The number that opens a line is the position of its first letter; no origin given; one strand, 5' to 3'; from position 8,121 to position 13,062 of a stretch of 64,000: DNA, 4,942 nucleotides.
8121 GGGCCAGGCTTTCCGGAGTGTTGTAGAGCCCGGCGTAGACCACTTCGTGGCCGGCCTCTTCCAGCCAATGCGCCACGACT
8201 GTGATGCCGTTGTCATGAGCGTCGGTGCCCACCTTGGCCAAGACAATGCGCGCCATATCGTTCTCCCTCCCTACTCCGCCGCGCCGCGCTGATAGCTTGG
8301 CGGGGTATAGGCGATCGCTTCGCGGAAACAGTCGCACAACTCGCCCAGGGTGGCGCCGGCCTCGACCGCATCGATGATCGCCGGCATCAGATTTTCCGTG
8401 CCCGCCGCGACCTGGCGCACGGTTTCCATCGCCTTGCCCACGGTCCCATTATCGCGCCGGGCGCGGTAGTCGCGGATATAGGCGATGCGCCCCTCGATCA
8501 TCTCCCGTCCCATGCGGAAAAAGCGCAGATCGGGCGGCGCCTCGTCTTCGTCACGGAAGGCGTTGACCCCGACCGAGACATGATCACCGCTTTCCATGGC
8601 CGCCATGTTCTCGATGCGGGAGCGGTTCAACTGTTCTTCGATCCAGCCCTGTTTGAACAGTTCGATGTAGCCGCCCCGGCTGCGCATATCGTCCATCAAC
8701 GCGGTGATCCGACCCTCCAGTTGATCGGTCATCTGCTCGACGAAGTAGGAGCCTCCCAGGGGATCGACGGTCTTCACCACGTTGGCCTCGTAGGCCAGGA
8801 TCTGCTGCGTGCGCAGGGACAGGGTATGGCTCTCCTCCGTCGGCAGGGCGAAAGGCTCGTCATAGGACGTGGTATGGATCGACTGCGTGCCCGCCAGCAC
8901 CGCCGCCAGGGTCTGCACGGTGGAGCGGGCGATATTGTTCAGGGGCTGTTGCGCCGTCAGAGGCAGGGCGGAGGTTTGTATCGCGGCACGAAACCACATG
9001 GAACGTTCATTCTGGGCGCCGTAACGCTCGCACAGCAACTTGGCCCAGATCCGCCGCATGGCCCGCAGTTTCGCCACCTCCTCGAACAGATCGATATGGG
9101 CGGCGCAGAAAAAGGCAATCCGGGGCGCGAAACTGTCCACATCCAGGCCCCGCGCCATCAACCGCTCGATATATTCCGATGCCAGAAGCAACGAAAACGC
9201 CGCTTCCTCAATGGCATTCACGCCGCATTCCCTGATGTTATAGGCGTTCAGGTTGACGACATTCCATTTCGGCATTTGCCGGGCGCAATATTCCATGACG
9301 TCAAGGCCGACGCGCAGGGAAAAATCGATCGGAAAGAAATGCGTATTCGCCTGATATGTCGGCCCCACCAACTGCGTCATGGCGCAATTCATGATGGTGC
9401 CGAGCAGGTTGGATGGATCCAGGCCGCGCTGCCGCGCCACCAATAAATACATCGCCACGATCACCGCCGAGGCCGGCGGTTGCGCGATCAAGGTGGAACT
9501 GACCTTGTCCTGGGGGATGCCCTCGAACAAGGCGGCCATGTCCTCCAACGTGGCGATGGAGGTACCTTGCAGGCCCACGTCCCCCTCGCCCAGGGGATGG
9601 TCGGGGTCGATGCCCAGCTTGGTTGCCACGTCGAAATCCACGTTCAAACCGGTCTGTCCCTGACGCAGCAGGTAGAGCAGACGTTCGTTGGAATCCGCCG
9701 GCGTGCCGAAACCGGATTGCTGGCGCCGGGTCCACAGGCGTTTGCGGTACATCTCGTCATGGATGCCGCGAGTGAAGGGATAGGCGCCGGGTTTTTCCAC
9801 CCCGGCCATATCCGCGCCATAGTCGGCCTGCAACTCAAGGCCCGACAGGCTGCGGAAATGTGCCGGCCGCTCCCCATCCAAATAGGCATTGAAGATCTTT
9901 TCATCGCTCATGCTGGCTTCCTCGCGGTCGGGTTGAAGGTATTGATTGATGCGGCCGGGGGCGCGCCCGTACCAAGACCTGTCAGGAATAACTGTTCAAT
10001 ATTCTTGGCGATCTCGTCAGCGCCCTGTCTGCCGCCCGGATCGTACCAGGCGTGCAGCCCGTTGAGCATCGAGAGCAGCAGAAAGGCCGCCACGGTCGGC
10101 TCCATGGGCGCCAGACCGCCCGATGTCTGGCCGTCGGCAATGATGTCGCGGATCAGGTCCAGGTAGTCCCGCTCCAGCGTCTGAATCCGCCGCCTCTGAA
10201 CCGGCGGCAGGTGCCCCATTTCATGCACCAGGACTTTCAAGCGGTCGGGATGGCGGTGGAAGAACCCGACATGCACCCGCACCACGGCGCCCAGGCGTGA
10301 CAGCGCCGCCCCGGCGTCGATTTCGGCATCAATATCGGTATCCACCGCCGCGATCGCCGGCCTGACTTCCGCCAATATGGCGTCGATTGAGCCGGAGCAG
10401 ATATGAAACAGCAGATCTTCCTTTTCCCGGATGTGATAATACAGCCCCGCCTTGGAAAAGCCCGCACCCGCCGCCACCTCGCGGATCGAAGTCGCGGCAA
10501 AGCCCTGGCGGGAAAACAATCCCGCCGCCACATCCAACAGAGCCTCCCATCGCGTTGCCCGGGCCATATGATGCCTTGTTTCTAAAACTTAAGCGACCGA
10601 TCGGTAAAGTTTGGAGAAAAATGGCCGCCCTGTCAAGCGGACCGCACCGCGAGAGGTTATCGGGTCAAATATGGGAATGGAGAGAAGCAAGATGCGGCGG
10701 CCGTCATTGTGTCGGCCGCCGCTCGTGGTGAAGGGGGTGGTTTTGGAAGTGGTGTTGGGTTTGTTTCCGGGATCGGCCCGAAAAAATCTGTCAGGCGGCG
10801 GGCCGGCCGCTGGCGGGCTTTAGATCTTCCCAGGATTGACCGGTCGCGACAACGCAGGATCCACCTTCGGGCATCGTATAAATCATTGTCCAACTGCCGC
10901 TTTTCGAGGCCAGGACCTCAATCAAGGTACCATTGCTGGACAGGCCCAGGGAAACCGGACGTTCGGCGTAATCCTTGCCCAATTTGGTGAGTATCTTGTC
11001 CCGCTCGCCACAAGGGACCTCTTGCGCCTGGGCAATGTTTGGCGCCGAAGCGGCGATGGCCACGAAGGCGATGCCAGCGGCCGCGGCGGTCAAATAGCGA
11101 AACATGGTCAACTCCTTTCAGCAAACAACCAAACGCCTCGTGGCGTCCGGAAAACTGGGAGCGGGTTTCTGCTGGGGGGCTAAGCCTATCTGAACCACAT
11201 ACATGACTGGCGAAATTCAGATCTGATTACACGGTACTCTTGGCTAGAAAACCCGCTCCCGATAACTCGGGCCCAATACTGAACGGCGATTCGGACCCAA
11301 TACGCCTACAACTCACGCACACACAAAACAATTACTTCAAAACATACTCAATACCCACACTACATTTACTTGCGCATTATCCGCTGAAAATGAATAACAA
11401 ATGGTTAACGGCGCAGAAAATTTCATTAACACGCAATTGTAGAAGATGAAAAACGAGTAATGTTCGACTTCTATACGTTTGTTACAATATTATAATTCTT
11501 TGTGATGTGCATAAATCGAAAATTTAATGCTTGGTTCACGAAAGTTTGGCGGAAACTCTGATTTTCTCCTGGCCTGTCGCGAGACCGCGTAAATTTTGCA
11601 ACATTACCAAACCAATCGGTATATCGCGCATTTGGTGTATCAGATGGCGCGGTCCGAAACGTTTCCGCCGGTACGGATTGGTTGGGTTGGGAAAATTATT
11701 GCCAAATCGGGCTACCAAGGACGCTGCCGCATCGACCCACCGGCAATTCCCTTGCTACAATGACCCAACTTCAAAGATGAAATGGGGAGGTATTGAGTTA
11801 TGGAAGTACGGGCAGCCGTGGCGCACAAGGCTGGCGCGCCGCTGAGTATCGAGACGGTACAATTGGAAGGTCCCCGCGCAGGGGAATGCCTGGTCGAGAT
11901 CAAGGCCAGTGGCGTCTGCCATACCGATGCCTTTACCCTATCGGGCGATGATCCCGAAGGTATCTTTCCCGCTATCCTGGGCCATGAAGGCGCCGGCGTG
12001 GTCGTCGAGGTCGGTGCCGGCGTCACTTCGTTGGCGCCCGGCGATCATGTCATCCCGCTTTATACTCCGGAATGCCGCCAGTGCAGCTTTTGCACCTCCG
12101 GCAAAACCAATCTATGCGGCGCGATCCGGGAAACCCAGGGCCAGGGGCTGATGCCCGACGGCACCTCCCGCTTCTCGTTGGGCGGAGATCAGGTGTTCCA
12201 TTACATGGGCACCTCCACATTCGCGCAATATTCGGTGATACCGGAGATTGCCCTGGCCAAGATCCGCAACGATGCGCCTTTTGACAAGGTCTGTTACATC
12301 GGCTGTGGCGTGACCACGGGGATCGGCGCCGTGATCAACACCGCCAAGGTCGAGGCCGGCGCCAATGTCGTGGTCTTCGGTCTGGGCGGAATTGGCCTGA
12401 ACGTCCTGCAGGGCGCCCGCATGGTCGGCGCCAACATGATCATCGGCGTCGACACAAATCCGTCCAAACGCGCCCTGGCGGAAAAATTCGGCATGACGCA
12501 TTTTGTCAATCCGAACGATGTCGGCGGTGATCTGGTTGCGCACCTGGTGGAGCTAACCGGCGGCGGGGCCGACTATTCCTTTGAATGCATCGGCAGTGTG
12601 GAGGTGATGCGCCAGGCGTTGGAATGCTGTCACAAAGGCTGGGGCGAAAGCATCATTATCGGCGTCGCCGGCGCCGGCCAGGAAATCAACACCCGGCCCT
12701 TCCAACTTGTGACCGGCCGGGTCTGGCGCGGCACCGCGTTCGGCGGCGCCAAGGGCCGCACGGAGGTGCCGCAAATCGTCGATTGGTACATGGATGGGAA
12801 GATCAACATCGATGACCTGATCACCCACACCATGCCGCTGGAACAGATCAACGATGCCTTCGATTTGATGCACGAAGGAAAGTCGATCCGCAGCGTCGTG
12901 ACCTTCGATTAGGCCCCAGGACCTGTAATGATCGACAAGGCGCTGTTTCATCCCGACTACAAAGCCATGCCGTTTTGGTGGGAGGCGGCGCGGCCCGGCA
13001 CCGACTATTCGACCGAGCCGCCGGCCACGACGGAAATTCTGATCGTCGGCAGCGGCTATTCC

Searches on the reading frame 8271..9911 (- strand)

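Call 8: search_protein_families(library=pfam, proteins=[window:8271-9911:-])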
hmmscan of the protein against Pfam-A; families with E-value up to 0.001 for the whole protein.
window:8271-9911:- (546 aa): 1 family
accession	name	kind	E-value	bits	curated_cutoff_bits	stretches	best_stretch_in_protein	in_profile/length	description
PF01642.28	MM_CoA_mutase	-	2e-166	555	22.1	1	24-532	5-510/512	Methylmalonyl-CoA mutase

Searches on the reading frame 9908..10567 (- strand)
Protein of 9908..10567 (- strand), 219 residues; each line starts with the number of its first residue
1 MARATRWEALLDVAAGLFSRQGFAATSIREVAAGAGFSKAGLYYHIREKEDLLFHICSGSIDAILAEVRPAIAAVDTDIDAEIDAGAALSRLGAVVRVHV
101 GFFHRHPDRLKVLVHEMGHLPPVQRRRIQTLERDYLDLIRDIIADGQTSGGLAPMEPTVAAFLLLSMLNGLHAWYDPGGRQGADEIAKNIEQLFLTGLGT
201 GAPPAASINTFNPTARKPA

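Call 8: search_protein_families(library=pfam, proteins=[window:9908-10567:-])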
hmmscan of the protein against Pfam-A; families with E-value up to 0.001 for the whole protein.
window:9908-10567:- (219 aa): 3 families
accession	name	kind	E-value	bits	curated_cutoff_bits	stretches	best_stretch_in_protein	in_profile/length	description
PF17932.6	TetR_C_24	-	1.5e-28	99.8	26.4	1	88-198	4-114/114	Tetracyclin repressor-like, C-terminal domain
PF00440.29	TetR_N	-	1.9e-13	50.4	24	1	10-55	1-46/47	Bacterial regulatory proteins, tetR family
PF16925.10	TetR_C_13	-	0.00017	22.4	27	1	113-173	30-91/109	Tetracyclin repressor-like, C-terminal domain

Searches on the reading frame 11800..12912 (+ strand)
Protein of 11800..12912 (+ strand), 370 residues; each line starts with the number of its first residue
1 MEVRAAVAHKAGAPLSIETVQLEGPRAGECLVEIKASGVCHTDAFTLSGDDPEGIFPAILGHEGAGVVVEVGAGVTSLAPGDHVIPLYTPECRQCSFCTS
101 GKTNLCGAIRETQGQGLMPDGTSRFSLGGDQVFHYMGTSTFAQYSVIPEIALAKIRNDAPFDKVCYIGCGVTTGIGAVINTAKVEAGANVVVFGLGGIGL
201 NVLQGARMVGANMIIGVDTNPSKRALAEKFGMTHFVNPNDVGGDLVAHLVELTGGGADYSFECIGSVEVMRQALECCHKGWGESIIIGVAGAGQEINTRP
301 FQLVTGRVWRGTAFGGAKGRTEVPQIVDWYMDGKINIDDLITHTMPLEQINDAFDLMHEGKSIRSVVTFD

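Call 8: search_protein_families(library=pfam, proteins=[window:11800-12912:+])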
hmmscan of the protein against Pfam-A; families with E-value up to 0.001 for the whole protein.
window:11800-12912:+ (370 aa): 3 families
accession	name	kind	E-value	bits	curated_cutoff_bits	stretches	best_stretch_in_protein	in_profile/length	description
PF00107.32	ADH_zinc_N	-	3.1e-28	98.7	31.8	1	197-329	1-126/129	Zinc-binding dehydrogenase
PF08240.17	ADH_N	-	1.9e-23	83.1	23.5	1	27-155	2-102/104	Alcohol dehydrogenase GroES-like domain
PF13602.12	ADH_zinc_N_2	-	1.7e-07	32.6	27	1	251-362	17-128/134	Zinc-binding dehydrogenase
